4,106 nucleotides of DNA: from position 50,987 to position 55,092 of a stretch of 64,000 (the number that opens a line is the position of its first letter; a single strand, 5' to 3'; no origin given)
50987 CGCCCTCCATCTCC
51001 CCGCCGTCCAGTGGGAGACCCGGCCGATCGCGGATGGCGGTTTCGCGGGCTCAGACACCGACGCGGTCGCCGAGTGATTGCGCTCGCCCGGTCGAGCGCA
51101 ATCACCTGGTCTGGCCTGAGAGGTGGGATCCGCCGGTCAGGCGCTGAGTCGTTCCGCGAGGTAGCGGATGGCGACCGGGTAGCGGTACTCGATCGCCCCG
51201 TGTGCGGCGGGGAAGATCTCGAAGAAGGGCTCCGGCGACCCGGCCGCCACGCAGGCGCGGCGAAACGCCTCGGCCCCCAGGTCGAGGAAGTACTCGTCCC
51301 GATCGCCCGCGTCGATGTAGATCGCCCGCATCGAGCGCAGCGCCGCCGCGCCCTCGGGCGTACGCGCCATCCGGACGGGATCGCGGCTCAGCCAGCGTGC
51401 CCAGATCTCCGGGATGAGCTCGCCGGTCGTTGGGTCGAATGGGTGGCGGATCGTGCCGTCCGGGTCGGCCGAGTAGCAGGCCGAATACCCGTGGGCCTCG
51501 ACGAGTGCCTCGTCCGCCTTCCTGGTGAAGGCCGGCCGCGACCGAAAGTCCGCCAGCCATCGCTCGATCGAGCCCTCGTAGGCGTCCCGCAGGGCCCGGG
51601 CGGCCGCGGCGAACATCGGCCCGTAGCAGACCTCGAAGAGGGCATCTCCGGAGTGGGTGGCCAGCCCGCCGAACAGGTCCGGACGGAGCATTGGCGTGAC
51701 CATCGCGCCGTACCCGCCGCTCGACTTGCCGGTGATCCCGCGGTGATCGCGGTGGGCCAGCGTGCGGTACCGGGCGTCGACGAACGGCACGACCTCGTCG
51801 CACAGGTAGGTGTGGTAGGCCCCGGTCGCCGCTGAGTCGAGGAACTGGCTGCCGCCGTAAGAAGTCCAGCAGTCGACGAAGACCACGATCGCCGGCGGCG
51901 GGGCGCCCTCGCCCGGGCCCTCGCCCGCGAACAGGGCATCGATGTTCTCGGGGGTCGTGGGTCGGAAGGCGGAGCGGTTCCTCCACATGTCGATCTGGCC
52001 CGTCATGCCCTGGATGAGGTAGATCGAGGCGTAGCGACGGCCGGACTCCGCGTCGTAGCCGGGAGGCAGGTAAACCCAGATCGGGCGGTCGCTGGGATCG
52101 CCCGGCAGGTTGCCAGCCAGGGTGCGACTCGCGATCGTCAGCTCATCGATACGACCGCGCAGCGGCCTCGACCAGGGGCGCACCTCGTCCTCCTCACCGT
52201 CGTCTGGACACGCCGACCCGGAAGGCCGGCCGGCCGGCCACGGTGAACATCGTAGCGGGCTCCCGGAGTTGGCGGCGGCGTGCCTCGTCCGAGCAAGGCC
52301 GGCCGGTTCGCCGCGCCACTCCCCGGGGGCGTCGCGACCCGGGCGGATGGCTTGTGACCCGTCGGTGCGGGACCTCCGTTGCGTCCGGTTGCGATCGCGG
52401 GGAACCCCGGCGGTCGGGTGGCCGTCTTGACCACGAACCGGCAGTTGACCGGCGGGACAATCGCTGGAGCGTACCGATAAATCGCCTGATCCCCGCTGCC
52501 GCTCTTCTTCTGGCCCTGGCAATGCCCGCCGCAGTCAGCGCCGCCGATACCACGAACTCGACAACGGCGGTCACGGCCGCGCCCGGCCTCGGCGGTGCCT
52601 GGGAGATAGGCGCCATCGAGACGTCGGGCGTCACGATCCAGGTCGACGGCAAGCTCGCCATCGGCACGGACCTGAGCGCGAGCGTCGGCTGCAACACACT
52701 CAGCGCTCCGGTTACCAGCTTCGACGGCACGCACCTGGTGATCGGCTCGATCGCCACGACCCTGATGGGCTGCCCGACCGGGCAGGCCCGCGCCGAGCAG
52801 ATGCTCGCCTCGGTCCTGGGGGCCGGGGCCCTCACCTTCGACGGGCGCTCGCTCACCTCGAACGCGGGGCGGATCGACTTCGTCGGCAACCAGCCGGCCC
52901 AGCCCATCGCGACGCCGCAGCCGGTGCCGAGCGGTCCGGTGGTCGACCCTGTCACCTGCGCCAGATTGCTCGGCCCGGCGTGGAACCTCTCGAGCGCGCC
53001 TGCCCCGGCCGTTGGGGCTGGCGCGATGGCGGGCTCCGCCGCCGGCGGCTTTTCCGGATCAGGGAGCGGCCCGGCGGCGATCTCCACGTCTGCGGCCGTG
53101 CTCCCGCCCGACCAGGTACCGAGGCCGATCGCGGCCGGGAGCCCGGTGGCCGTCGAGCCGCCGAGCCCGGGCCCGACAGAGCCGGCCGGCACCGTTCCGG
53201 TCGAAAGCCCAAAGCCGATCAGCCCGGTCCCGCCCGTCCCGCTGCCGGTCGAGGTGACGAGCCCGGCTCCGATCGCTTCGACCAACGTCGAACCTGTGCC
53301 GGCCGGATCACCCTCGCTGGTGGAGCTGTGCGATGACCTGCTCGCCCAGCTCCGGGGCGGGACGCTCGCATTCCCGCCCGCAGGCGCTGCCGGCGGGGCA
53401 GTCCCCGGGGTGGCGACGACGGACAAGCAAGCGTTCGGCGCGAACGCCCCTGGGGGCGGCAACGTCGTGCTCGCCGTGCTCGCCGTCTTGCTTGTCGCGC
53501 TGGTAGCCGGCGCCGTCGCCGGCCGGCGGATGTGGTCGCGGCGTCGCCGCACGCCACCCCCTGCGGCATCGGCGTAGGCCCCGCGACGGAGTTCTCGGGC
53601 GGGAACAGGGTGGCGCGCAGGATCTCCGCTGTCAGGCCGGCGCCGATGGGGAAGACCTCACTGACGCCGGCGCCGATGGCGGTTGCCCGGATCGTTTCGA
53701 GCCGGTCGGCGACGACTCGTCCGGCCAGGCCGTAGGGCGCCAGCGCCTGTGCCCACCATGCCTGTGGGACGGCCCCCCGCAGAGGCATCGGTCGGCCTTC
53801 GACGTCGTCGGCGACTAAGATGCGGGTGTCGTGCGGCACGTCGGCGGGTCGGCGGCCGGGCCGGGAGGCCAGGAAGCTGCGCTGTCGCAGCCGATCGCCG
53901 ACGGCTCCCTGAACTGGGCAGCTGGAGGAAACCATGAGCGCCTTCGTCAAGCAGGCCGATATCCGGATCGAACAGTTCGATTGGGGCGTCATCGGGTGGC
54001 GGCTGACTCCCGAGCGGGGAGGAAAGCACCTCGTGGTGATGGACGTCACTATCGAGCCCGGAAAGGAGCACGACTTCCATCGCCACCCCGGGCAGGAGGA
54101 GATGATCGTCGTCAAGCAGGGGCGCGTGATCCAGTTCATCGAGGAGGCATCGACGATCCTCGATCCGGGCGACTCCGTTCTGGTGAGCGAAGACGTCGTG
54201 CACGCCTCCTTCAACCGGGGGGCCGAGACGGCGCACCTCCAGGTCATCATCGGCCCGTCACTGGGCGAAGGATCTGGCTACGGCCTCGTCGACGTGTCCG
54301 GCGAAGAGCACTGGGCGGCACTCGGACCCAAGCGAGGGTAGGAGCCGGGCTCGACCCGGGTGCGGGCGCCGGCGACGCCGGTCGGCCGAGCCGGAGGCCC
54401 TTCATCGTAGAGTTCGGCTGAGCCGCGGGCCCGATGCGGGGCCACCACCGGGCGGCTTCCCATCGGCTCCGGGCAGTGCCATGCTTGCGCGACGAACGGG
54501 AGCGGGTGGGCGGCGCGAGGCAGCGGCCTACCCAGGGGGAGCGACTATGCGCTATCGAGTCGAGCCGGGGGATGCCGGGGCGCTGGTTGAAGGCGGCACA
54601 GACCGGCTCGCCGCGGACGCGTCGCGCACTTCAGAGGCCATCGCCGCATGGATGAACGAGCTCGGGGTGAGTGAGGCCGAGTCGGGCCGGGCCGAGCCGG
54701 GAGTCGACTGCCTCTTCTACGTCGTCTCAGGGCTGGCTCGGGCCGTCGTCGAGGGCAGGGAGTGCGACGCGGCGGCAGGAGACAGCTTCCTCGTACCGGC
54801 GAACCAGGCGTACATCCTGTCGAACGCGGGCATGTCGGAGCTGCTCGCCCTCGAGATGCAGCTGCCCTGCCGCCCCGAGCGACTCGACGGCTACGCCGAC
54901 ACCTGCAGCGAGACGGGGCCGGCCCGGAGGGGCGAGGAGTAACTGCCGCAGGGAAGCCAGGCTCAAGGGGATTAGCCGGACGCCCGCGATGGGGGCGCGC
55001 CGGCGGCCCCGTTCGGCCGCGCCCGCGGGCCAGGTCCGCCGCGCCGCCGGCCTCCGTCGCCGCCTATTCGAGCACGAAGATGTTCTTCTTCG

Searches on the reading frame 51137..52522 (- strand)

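Call 20: search_protein_families(library=pfam, proteins=[window:51137-52522:-], max_evalue=0.001)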
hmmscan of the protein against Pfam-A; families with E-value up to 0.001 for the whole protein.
window:51137-52522:- (461 aa): 1 family
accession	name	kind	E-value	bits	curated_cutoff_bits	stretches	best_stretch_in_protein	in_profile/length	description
PF00756.26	Esterase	-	6.3e-16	59.3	22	1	145-414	7-200/251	Putative esterase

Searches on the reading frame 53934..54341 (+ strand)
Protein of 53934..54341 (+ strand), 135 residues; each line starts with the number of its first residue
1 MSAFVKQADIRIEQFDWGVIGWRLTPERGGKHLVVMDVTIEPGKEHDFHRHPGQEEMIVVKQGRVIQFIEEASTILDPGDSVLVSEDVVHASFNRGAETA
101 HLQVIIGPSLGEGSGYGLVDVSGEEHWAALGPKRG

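Call 20: search_protein_families(library=pfam, proteins=[window:53934-54341:+], max_evalue=0.001)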
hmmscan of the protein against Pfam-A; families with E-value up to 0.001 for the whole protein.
window:53934-54341:+ (135 aa): 1 family
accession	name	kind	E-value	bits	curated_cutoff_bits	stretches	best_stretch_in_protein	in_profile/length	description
PF07883.17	Cupin_2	-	5.1e-13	49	27.2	1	38-105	3-69/70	Cupin domain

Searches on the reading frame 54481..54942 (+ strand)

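Call 20: search_protein_families(library=pfam, proteins=[window:54481-54942:+], max_evalue=0.001)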
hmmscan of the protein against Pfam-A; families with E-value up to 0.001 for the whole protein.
window:54481-54942:+ (153 aa): 2 families
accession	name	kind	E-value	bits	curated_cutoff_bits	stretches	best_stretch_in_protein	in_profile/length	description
PF07883.17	Cupin_2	-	8.2e-08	32.3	27.2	1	78-122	21-65/70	Cupin domain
PF11699.14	CENP-C_C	-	3.5e-05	24.4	29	1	70-120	28-78/85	Mif2/CENP-C like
